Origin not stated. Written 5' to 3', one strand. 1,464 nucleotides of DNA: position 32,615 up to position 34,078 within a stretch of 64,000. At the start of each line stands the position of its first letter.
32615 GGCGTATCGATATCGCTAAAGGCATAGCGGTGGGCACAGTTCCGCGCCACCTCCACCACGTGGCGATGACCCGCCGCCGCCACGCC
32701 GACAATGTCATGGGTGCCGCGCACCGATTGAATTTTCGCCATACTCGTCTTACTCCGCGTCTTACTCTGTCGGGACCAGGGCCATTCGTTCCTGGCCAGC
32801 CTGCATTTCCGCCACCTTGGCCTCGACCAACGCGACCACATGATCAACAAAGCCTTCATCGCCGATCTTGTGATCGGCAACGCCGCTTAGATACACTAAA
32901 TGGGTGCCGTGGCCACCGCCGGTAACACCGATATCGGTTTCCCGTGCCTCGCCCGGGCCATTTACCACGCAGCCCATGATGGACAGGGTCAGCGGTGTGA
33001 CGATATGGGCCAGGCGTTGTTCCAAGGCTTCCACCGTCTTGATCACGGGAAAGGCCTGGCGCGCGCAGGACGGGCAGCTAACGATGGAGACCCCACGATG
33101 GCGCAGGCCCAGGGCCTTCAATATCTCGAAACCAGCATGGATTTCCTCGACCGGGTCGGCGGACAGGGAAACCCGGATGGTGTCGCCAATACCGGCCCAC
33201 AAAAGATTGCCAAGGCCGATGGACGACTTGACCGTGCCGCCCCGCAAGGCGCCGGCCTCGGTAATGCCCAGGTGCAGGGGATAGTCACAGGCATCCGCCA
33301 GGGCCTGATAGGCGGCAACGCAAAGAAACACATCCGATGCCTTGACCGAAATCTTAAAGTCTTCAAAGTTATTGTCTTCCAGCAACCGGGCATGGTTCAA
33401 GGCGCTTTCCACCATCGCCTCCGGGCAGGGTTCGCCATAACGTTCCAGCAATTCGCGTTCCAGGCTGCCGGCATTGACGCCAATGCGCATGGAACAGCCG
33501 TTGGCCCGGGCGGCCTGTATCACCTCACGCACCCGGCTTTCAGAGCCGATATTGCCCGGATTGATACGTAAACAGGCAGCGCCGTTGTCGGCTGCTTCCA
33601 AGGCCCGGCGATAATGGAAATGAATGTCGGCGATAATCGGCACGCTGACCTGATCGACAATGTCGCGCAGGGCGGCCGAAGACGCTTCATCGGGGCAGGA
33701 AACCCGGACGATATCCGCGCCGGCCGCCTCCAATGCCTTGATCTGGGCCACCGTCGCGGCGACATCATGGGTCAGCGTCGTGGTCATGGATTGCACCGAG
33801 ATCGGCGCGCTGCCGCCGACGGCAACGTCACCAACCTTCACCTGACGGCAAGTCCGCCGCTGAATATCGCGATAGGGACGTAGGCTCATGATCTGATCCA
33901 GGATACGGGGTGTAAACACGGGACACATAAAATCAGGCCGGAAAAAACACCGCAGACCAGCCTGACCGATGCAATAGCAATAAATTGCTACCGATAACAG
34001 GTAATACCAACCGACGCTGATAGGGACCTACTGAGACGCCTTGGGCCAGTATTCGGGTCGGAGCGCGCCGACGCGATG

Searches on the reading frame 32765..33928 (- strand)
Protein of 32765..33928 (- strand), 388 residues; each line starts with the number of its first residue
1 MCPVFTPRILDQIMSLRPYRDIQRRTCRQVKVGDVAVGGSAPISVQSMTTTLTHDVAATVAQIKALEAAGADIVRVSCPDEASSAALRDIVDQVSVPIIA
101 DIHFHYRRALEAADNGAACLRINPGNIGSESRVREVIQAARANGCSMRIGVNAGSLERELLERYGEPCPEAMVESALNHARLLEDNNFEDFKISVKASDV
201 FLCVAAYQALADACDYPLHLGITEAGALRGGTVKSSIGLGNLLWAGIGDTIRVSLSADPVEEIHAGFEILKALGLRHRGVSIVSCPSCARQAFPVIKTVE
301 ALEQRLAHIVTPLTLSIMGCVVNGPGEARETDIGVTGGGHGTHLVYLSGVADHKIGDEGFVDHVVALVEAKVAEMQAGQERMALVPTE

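Call 79: search_protein_families(library=pfam, proteins=[window:32765-33928:-], max_evalue=0.00001)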
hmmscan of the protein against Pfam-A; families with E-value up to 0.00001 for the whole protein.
window:32765-33928:- (388 aa): 1 family
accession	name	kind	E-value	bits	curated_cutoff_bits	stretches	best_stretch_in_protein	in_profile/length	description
PF04551.19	GcpE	-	8.9e-143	475.8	32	1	28-369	2-342/343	GcpE protein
